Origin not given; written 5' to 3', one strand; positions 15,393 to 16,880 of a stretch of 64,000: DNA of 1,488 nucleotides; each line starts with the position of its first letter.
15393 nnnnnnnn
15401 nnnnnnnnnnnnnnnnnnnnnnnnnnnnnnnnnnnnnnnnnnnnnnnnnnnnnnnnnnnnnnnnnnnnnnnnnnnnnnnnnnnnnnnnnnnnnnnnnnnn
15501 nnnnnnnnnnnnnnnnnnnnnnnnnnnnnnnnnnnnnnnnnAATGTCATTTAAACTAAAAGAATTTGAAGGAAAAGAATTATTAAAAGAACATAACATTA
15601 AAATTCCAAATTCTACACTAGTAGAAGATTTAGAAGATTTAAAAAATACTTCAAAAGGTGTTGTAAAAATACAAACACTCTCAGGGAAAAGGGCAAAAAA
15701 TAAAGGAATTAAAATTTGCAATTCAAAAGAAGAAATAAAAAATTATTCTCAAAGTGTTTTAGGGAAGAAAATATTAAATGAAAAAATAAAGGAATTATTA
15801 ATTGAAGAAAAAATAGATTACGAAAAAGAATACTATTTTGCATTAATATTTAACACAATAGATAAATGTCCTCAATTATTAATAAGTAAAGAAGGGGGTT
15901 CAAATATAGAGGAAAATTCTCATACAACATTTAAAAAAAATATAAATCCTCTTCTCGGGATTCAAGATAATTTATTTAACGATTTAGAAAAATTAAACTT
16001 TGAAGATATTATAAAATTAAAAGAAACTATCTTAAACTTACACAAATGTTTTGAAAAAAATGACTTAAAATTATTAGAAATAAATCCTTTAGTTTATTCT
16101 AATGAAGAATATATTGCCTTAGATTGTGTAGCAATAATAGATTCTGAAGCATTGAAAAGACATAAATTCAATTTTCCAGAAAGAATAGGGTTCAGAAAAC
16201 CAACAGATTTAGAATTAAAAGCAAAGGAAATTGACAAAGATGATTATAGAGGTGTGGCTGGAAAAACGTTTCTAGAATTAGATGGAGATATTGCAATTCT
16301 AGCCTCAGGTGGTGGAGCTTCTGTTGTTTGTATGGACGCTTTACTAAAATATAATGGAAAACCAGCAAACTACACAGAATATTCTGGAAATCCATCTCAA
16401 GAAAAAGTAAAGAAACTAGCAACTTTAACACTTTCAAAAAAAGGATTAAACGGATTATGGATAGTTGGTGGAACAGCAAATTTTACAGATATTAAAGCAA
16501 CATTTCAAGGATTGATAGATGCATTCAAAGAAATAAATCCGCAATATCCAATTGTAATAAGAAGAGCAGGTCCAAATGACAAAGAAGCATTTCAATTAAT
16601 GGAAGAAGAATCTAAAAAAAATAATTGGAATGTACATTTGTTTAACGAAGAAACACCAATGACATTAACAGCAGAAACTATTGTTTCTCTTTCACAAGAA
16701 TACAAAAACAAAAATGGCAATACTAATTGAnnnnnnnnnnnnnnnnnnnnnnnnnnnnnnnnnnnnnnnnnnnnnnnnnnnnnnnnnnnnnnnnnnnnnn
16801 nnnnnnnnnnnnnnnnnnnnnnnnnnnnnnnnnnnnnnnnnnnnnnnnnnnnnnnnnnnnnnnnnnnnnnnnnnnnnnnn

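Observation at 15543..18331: Split ATP-citrate-lyase-like trio (SucC-like, SucD-like, short citrate-synthase-like) inside a glycan operon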

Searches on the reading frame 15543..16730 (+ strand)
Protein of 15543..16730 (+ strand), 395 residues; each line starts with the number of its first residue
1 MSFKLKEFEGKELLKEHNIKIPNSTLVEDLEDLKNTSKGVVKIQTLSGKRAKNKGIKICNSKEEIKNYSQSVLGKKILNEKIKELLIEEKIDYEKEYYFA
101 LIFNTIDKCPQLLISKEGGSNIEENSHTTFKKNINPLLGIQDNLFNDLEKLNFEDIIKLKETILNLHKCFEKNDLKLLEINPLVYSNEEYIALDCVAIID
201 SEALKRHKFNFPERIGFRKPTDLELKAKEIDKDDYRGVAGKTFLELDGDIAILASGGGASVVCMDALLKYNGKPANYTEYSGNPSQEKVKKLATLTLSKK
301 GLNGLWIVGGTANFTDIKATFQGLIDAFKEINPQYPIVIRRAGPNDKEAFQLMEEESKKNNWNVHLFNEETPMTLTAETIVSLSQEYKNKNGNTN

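Call 5: search_protein_families(library=pfam, proteins=[window:15543-16730:+], max_evalue=0.01)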
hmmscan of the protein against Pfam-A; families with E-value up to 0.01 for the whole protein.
window:15543-16730:+ (395 aa): 5 families
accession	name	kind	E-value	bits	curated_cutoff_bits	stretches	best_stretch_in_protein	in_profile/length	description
PF08442.15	ATP-grasp_2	-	2.2e-32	112.8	29.5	1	4-184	1-201/202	ATP-grasp domain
PF16114.10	Citrate_bind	-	6.9e-28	97.8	26.8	1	241-375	23-169/177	ATP citrate lyase citrate-binding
PF24948.1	Citrate_synth_N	-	1.1e-16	61.4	83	1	32-203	47-224/232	ATP-citrate synthase ATP-grasp domain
PF01071.24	GARS_A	-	1.8e-05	25.1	27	1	10-94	6-92/194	Phosphoribosylglycinamide synthetase, ATP-grasp (A) domain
PF13549.11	ATP-grasp_5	-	0.0035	17.2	27.6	0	155-196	176-218/221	ATP-grasp domain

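Call 6: search_protein_families(library=ncbifam, proteins=[window:15543-16730:+], max_evalue=0.01)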
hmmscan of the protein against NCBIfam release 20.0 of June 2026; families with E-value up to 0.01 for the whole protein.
window:15543-16730:+ (395 aa): 5 families
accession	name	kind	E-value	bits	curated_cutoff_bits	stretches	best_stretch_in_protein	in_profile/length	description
TIGR01016.1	sucCoAbeta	subfamily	9.1e-58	196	375.55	1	4-362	2-366/386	succinate-CoA ligase subunit beta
NF001913.0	PRK00696.1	equivalog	9.4e-56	189.5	370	1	4-358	2-366/388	ADP-forming succinate--CoA ligase subunit beta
NF010647.0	PRK14046.1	equivalog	4.7e-39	134.6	604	1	5-355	3-363/392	malate--CoA ligase subunit beta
TIGR00877.1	purD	equivalog_domain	5.2e-06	25.5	288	1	11-94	109-194/425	phosphoribosylamine--glycine ligase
NF011660.0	PRK15080.1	equivalog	0.0031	16.8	182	1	283-339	209-264/277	ethanolamine utilization protein EutJ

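Call 12: find_homologous_proteins(query=window:15543-16730:+, max_evalue=1e-10)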
Query window:15543-16730:+ (395 aa): 2664 proteins with E <= 1e-10 among 8000 candidates; the best 120 are listed.
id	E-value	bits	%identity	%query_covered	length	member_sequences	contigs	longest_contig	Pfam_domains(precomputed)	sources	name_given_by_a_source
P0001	3.4e-256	867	100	100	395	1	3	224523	PF08442.16,PF16114.11,PF24948.2,PF01071.25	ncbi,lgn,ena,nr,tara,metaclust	ncbi:hypothetical protein CL617_03540 [archaeon]|nr:hypothetical protein [archaeon]|tara:strand:+ st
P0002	8.5e-174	596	69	99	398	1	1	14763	PF08442.16,PF16114.11,PF24948.2,PF01071.25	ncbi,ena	-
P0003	1.9e-170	585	69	99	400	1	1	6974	PF08442.16,PF16114.11,PF24948.2,PF01071.25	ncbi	-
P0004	1.6e-167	575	68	99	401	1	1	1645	PF08442.16,PF16114.11,PF13549.12,PF24948.2,PF01071.25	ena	-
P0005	9.0e-166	569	67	99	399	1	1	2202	PF08442.16,PF16114.11,PF24948.2,PF01071.25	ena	-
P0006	1.4e-119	417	51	98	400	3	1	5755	PF08442.16,PF16114.11,PF13549.12,PF24948.2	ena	-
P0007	6.9e-112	392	49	98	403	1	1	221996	PF08442.16,PF16114.11,PF13549.12,PF24948.2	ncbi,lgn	-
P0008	9.1e-108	378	47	97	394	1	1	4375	PF08442.16,PF16114.11,PF24948.2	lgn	-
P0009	1.4e-107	378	48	99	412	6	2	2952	PF08442.16,PF16114.11,PF24948.2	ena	-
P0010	5.9e-107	376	48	98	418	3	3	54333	PF08442.16,PF16114.11,PF24948.2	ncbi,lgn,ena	-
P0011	8.9e-107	375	47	97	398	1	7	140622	PF08442.16,PF16114.11,PF24948.2,PF01071.25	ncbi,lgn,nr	ncbi:succinate--CoA ligase subunit beta [Candidatus Woesearchaeota archaeon]|nr:succinate--CoA ligas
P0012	1.4e-106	375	47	98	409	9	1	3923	PF08442.16,PF16114.11,PF13549.12,PF24948.2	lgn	-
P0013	2.0e-106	374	48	98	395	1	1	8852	PF08442.16,PF16114.11,PF24948.2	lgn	-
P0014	2.1e-106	374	47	96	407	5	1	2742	PF08442.16,PF16114.11,PF24948.2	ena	-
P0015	4.2e-106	373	48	98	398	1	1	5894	PF08442.16,PF16114.11,PF24948.2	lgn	-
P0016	5.0e-106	373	46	99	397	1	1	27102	PF08442.16,PF16114.11,PF24948.2,PF01071.25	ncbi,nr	ncbi:hypothetical protein BVX95_02065 [archaeon D22]|nr:hypothetical protein BVX95_02065 [archaeon D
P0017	5.3e-106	373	46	99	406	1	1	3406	PF08442.16,PF16114.11,PF13549.12,PF24948.2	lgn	-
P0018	1.8e-105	371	48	99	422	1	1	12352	PF08442.16,PF16114.11,PF24948.2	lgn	-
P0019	2.3e-105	371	48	99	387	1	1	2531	PF08442.16,PF16114.11,PF24948.2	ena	-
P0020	4.4e-105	370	46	96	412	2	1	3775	PF08442.16,PF16114.11,PF24948.2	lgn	-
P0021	7.6e-105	369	47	99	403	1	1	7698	PF08442.16,PF16114.11,PF13549.12,PF24948.2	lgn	-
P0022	1.6e-104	368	47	98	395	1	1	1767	PF08442.16,PF16114.11,PF24948.2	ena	-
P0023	1.5e-103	365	45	98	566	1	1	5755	PF13419.13,PF08442.16,PF00702.33,PF16114.11,PF13549.12,PF24948.2,PF13242.13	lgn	-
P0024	2.7e-103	364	49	99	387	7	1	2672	PF08442.16,PF16114.11,PF24948.2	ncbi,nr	ncbi:hypothetical protein HOE52_04675 [Candidatus Woesearchaeota archaeon]|nr:hypothetical protein [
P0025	4.1e-103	363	46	96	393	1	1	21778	PF08442.16,PF16114.11,PF24948.2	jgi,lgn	jgi:succinyl-CoA synthetase beta subunit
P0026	6.7e-103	362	47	97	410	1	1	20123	PF08442.16,PF16114.11,PF24948.2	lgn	-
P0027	8.0e-103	362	47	98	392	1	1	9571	PF08442.16,PF16114.11,PF24948.2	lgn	-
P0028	1.1e-102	362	48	98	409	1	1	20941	PF08442.16,PF16114.11,PF24948.2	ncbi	-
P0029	1.5e-102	361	45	98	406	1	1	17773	PF08442.16,PF16114.11,PF13549.12,PF24948.2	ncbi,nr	ncbi:acetate--CoA ligase family protein [Candidatus Woesearchaeota archaeon]|nr:acetate--CoA ligase 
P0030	6.7e-102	359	47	98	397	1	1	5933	PF08442.16,PF16114.11,PF24948.2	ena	-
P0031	7.3e-102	359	46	98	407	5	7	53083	PF08442.16,PF16114.11,PF24948.2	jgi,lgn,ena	-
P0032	7.6e-102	359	46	99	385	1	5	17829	PF08442.16,PF16114.11,PF24948.2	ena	-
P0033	8.6e-102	359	46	99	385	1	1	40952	PF08442.16,PF16114.11,PF24948.2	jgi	-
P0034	1.1e-101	358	47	99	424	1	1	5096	PF08442.16,PF16114.11,PF24948.2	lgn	-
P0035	1.8e-101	358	47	98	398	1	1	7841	PF08442.16,PF16114.11,PF13549.12,PF24948.2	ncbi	-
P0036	2.9e-101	357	45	97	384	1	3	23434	PF08442.16,PF16114.11,PF24948.2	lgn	-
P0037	4.2e-101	357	47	98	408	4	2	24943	PF08442.16,PF16114.11,PF24948.2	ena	-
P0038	5.0e-101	356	46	99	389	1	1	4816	PF08442.16,PF16114.11,PF24948.2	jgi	jgi:citryl-CoA synthetase large subunit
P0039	5.4e-101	356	45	99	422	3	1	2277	PF08442.16,PF16114.11,PF24948.2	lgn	-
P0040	7.7e-101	356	48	98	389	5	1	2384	PF08442.16,PF16114.11,PF24948.2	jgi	-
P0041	1.1e-100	355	46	99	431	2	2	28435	PF08442.16,PF16114.11,PF13549.12,PF24948.2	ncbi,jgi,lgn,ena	-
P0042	1.2e-100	355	46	99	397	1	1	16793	PF08442.16,PF16114.11,PF24948.2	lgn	-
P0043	1.5e-100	355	46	98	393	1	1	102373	PF08442.16,PF16114.11,PF13549.12,PF24948.2,PF01071.25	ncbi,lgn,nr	ncbi:hypothetical protein JW968_03145 [Candidatus Woesearchaeota archaeon]|nr:hypothetical protein [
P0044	1.6e-100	355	46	99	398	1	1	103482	PF08442.16,PF16114.11,PF24948.2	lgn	-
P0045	2.4e-100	354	47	98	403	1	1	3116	PF08442.16,PF16114.11,PF24948.2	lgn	-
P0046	2.8e-100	354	48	98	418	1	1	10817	PF08442.16,PF16114.11,PF24948.2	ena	-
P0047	4.0e-100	353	47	99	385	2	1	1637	PF08442.16,PF16114.11,PF24948.2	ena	-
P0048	4.5e-100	353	45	97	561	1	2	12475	PF13419.13,PF09419.17,PF08442.16,PF00702.33,PF16114.11,PF13549.12,PF24948.2,PF01071.25,PF13242.13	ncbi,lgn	-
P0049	4.8e-100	353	43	99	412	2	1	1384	PF08442.16,PF16114.11,PF13549.12,PF24948.2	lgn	-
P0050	8.5e-100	352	46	98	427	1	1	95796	PF08442.16,PF16114.11,PF24948.2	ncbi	-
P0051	1.3e-99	352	46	98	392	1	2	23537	PF08442.16,PF16114.11,PF24948.2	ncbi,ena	-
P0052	1.7e-99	351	44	98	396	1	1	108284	PF08442.16,PF16114.11,PF24948.2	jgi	jgi:citryl-CoA synthetase large subunit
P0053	2.8e-99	351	45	98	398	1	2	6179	PF08442.16,PF16114.11,PF13549.12,PF24948.2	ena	-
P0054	3.3e-99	350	47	98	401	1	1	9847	PF08442.16,PF16114.11,PF13549.12,PF24948.2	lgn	-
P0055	3.6e-99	350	46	98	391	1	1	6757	PF08442.16,PF16114.11,PF24948.2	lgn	-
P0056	5.4e-99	350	48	98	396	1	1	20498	PF08442.16,PF16114.11,PF24948.2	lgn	-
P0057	1.3e-98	348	45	97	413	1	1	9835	PF08442.16,PF16114.11,PF24948.2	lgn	-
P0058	1.3e-98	348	47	100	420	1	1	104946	PF08442.16,PF16114.11,PF13549.12,PF24948.2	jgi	jgi:citryl-CoA synthetase large subunit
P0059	1.7e-98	348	47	99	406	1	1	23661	PF08442.16,PF16114.11,PF24948.2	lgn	-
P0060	3.8e-98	347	45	98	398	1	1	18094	PF08442.16,PF16114.11,PF24948.2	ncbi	-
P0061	4.9e-98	346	46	95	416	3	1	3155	PF08442.16,PF16114.11,PF24948.2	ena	-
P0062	5.1e-98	346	44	98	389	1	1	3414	PF08442.16,PF16114.11,PF13549.12,PF24948.2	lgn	-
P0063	6.7e-98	346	45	99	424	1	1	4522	PF08442.16,PF16114.11,PF24948.2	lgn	-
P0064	7.8e-98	346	48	98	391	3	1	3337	PF08442.16,PF16114.11,PF24948.2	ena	-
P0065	1.1e-97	345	43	98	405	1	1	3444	PF08442.16,PF16114.11,PF13549.12,PF24948.2,PF01071.25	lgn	-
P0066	1.8e-97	345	45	98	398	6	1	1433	PF08442.16,PF16114.11,PF24948.2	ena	-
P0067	2.0e-97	344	44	99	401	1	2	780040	PF08442.16,PF16114.11,PF24948.2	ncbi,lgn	-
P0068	4.1e-97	343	46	97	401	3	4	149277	PF08442.16,PF16114.11,PF24948.2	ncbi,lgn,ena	-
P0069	5.2e-97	343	45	99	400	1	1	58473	PF08442.16,PF16114.11,PF24948.2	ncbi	-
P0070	5.4e-97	343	46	98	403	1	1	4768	PF08442.16,PF16114.11,PF24948.2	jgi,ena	-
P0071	6.2e-97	343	46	98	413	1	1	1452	PF08442.16,PF16114.11,PF24948.2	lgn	-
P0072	7.8e-97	343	45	99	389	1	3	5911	PF08442.16,PF16114.11,PF13549.12,PF24948.2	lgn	-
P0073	8.2e-97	342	44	98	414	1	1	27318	PF08442.16,PF16114.11,PF24948.2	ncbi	-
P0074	2.1e-96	341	45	97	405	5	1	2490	PF08442.16,PF16114.11,PF13549.12,PF24948.2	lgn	-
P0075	3.3e-96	340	46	99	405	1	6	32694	PF08442.16,PF16114.11,PF24948.2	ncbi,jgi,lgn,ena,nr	ncbi:MAG TPA: ATP-grasp domain-containing protein [Candidatus Nanoarchaeia archaeon]|nr:ATP-grasp do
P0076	4.6e-96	340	45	98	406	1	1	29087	PF08442.16,PF16114.11,PF13549.12,PF24948.2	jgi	jgi:citryl-CoA synthetase large subunit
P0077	4.9e-96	340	45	98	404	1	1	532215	PF08442.16,PF16114.11,PF13549.12,PF24948.2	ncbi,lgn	ncbi:MAG: ATP-grasp domain-containing protein [Candidatus Woykebacteria bacterium]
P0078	6.8e-96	339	42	98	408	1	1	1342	PF08442.16,PF16114.11,PF13549.12,PF24948.2,PF01071.25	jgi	jgi:citryl-CoA synthetase large subunit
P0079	1.0e-95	339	46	99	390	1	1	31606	PF08442.16,PF16114.11,PF24948.2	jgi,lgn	-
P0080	1.3e-95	339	45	98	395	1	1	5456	PF08442.16,PF16114.11,PF24948.2,PF01071.25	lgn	-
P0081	1.5e-95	338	44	99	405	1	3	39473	PF08442.16,PF16114.11,PF24948.2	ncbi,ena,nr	ncbi:hypothetical protein CL619_02355 [archaeon]|nr:hypothetical protein [archaeon]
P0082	1.7e-95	338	43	98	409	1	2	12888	PF08442.16,PF16114.11,PF13549.12,PF24948.2,PF01071.25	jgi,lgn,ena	-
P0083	2.5e-95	338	46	98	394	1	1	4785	PF08442.16,PF16114.11,PF13549.12,PF24948.2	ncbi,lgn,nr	ncbi:MAG: acetate--CoA ligase family protein [Nanoarchaeota archaeon]|nr:acetate--CoA ligase family 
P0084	2.9e-95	337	46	98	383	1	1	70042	PF08442.16,PF16114.11,PF24948.2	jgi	jgi:citryl-CoA synthetase large subunit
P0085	3.0e-95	337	45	98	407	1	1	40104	PF08442.16,PF16114.11,PF24948.2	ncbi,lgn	-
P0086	3.4e-95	337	45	98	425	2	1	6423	PF08442.16,PF16114.11,PF13549.12,PF24948.2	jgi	jgi:citryl-CoA synthetase large subunit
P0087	3.7e-95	337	46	98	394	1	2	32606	PF08442.16,PF16114.11,PF13549.12,PF24948.2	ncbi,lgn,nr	ncbi:MAG: ATP-grasp domain-containing protein [Nanoarchaeota archaeon]|nr:acetate--CoA ligase family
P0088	4.2e-95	337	44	99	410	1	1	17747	PF08442.16,PF16114.11,PF13549.12,PF24948.2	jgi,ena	-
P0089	5.4e-95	336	43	98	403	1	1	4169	PF08442.16,PF16114.11,PF13549.12,PF24948.2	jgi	-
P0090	6.6e-95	336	44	98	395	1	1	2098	PF08442.16,PF16114.11,PF13549.12,PF24948.2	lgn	-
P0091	7.2e-95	336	45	98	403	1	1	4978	PF08442.16,PF16114.11,PF13549.12,PF24948.2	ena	-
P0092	1.1e-94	335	44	99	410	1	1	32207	PF08442.16,PF16114.11,PF13549.12,PF24948.2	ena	-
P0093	1.2e-94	335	44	98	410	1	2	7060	PF08442.16,PF16114.11,PF24948.2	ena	-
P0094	1.5e-94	335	44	99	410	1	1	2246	PF08442.16,PF16114.11,PF13549.12,PF24948.2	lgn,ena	-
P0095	1.5e-94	335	45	99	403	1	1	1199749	PF08442.16,PF16114.11,PF13549.12,PF24948.2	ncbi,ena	-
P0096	1.6e-94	335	45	98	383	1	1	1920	PF08442.16,PF16114.11,PF24948.2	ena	-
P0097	2.2e-94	334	45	99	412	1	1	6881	PF08442.16,PF16114.11,PF24948.2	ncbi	-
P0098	2.4e-94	334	45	98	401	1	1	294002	PF08442.16,PF16114.11,PF24948.2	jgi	jgi:citryl-CoA synthetase large subunit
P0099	2.8e-94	334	44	97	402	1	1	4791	PF08442.16,PF16114.11,PF13549.12,PF24948.2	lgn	-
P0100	2.9e-94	334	44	99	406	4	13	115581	PF08442.16,PF16114.11,PF13549.12,PF24948.2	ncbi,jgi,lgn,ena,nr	ncbi:acetate--CoA ligase family protein [Candidatus Woesearchaeota archaeon]|nr:acetate--CoA ligase 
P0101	3.4e-94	334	43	98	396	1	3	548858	PF08442.16,PF16114.11,PF13549.12,PF24948.2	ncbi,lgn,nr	ncbi:MAG: acetate--CoA ligase family protein [Candidatus Aenigmarchaeota archaeon]|nr:acetate--CoA l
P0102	5.3e-94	333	44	96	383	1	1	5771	PF08442.16,PF16114.11,PF24948.2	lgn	-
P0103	5.6e-94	333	45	99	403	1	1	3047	PF08442.16,PF16114.11,PF24948.2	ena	-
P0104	8.4e-94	333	44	96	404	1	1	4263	PF08442.16,PF16114.11,PF13549.12,PF24948.2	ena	-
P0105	8.9e-94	332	47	98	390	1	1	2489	PF08442.16,PF16114.11,PF24948.2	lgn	-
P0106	1.1e-93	332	45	98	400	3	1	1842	PF08442.16,PF16114.11,PF13549.12,PF24948.2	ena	-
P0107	1.9e-93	331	44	98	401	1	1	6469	PF08442.16,PF16114.11,PF24948.2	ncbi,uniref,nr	ncbi:MAG: hypothetical protein A2Y57_03705 [Candidatus Woykebacteria bacterium RBG_13_40_7b]|uniref:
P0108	2.3e-93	331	44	98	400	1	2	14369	PF08442.16,PF16114.11,PF24948.2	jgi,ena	-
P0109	2.3e-93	331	44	98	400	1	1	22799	PF08442.16,PF16114.11,PF13549.12,PF24948.2,PF01071.25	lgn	-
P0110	2.4e-93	331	43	98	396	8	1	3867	PF08442.16,PF16114.11,PF24948.2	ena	-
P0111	3.0e-93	331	42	98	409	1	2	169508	PF08442.16,PF16114.11,PF13549.12,PF24948.2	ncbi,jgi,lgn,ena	-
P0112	3.3e-93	331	44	98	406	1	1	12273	PF08442.16,PF16114.11,PF13549.12,PF24948.2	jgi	jgi:citryl-CoA synthetase large subunit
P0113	4.1e-93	330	45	97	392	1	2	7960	PF08442.16,PF16114.11,PF13549.12,PF24948.2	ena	-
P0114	4.3e-93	330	44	98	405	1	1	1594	PF08442.16,PF16114.11,PF13549.12,PF24948.2,PF01071.25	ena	-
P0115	5.1e-93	330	45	95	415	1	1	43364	PF08442.16,PF16114.11,PF24948.2,PF01071.25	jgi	jgi:succinyl-CoA synthetase beta subunit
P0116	9.0e-93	329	43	98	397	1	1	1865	PF08442.16,PF16114.11,PF24948.2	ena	-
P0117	9.3e-93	329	46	98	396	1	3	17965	PF08442.16,PF16114.11,PF24948.2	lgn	-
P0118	9.3e-93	329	44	99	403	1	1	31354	PF08442.16,PF16114.11,PF13549.12,PF24948.2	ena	-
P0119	9.6e-93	329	47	98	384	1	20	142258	PF08442.16,PF16114.11,PF13549.12,PF24948.2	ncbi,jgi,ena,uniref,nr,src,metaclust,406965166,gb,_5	ncbi:MAG: citryl-CoA synthetase large subunit [uncultured bacterium]|uniref:Succinyl-CoA synthetase,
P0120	1.3e-92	329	44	98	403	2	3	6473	PF08442.16,PF16114.11,PF13549.12,PF24948.2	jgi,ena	-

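Call 14: find_encoding_contigs(protein=P0007, flank=8000, max_places=1)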
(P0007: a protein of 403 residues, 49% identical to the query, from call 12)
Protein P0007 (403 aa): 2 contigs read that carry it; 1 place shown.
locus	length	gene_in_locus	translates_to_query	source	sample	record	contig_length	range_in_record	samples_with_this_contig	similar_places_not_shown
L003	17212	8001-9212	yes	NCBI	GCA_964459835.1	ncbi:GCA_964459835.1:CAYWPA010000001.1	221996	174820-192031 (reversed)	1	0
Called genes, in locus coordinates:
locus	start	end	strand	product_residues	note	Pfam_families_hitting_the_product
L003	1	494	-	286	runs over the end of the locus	-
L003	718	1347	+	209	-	PF08279:HTH_11 (weak), PF08448:PAS_4, PF13426:PAS_9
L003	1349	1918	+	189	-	PF08984:DUF1858, PF01521:Fe-S_biosyn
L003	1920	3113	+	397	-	PF00266:Aminotran_5, PF01053:Cys_Met_Meta_PP, PF01041:DegT_DnrJ_EryC1, PF01212:Beta_elim_lyase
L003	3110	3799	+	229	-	PF01592:NifU_N, PF04324:Fer2_BFD (weak)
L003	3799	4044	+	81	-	PF13459:Fer4_15, PF13370:Fer4_13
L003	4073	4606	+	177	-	PF01596:Methyltransf_3, PF03602:Cons_hypoth95 (weak), PF05175:MTS (weak), PF01135:PCMT (faint), PF13847:Methyltransf_31, PF13578:Methyltransf_24, PF13649:Methyltransf_25 (weak)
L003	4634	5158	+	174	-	PF01965:DJ-1_PfpI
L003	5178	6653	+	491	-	PF02789:Peptidase_M17_N, PF00883:Peptidase_M17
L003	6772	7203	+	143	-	PF09969:DUF2203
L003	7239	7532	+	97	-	-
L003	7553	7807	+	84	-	PF13459:Fer4_15, PF13370:Fer4_13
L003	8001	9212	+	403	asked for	PF08442:ATP-grasp_2, PF13549:ATP-grasp_5, PF24948:Citrate_synth_N, PF16114:Citrate_bind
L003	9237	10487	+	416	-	PF00291:PALP, PF00585:Thr_dehydrat_C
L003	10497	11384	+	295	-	PF02629:CoA_binding, PF13380:CoA_binding_2, PF00549:Ligase_CoA, PF13607:Succ_CoA_lig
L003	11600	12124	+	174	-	PF01909:NTP_transf_2, PF18765:Polbeta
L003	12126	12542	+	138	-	-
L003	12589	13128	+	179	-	PF02572:CobA_CobO_BtuR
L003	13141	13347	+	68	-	-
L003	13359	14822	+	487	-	PF00206:Lyase_1, PF10415:FumaraseC_C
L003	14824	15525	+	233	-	PF01988:VIT1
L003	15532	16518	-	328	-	PF04545:Sigma70_r4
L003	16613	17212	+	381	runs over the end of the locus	PF02812:ELFV_dehydrog_N, PF00208:ELFV_dehydrog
